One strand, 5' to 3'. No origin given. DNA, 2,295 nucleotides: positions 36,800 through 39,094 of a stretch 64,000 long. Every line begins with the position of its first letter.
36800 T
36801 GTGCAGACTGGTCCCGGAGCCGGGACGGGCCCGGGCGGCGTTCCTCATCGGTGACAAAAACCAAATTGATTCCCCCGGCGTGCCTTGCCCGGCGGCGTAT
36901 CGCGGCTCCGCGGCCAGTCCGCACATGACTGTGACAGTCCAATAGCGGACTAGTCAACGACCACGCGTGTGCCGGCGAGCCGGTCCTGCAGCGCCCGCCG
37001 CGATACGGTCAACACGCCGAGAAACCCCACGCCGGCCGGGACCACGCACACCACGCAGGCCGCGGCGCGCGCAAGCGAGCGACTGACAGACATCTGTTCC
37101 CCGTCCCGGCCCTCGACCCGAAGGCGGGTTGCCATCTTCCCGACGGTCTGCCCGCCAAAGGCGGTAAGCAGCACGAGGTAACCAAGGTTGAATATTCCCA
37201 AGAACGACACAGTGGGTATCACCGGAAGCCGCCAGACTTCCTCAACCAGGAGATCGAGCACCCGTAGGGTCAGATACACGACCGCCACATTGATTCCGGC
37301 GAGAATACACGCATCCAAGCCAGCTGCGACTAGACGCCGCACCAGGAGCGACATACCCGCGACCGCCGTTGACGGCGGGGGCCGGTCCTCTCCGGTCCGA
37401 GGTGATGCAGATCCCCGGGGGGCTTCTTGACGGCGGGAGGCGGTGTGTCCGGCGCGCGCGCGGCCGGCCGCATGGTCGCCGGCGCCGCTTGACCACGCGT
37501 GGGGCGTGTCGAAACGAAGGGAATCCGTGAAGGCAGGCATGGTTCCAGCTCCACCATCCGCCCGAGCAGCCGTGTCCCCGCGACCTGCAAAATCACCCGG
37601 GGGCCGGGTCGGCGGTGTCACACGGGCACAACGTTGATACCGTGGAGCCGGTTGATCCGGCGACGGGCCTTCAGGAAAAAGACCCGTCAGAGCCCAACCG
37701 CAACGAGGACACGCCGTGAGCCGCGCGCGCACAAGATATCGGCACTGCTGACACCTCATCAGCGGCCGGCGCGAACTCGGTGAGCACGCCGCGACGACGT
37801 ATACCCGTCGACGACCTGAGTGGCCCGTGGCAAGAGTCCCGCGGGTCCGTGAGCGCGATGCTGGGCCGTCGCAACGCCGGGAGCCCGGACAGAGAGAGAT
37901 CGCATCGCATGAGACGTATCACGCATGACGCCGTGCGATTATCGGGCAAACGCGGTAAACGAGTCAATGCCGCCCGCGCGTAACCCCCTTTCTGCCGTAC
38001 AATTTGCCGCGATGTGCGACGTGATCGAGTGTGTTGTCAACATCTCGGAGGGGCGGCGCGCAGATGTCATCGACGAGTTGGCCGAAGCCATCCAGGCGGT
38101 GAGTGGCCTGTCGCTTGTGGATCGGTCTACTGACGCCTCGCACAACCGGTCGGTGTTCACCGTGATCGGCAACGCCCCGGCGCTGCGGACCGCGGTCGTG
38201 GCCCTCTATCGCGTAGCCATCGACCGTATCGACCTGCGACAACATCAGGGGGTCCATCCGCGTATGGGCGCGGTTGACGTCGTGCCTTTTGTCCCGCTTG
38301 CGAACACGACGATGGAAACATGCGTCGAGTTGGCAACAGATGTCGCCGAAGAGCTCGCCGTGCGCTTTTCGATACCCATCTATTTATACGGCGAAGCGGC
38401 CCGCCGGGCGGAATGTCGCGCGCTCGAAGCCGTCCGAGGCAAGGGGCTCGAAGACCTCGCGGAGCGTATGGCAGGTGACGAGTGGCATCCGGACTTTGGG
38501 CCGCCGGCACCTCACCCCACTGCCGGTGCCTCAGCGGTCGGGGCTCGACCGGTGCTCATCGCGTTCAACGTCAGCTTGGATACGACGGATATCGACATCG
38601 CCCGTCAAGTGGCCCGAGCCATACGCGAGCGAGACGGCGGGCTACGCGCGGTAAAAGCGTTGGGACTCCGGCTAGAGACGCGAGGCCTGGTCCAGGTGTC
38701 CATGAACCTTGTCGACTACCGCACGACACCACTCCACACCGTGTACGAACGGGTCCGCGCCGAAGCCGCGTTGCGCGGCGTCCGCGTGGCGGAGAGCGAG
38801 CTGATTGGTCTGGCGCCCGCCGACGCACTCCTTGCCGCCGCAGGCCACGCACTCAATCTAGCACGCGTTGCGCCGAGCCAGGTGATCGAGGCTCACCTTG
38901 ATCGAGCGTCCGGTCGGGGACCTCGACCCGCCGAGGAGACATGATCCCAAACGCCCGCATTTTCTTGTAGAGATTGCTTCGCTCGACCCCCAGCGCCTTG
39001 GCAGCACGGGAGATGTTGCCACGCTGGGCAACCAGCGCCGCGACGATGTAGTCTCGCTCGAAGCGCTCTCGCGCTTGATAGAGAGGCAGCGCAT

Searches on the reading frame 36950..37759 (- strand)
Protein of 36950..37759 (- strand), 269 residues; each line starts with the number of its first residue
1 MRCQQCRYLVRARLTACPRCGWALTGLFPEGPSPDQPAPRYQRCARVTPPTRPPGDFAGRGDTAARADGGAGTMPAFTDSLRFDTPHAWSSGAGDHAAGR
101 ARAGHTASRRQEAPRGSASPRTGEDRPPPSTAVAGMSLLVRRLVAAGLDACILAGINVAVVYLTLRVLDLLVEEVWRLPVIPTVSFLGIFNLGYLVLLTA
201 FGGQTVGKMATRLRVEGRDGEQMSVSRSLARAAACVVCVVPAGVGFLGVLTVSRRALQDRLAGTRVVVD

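Call 79: search_protein_families(library=pfam, proteins=[window:36950-37759:-], max_evalue=0.001)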
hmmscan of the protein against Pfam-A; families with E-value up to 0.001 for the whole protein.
window:36950-37759:- (269 aa): 1 family
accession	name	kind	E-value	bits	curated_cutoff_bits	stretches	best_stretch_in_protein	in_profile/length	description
PF06271.18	RDD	-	8.7e-16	58.9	24.1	1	139-263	4-137/137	RDD family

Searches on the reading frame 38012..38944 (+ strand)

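Call 79: search_protein_families(library=pfam, proteins=[window:38012-38944:+], max_evalue=0.001)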
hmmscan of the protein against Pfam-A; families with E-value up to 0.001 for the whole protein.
window:38012-38944:+ (310 aa): 2 families
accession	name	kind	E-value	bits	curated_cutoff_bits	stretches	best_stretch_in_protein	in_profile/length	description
PF07837.17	FTCD_N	-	3.7e-65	219.4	27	1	4-179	1-176/176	Formiminotransferase domain, N-terminal subdomain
PF02971.19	FTCD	-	8.5e-27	94.3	24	1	182-281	2-107/145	Formiminotransferase domain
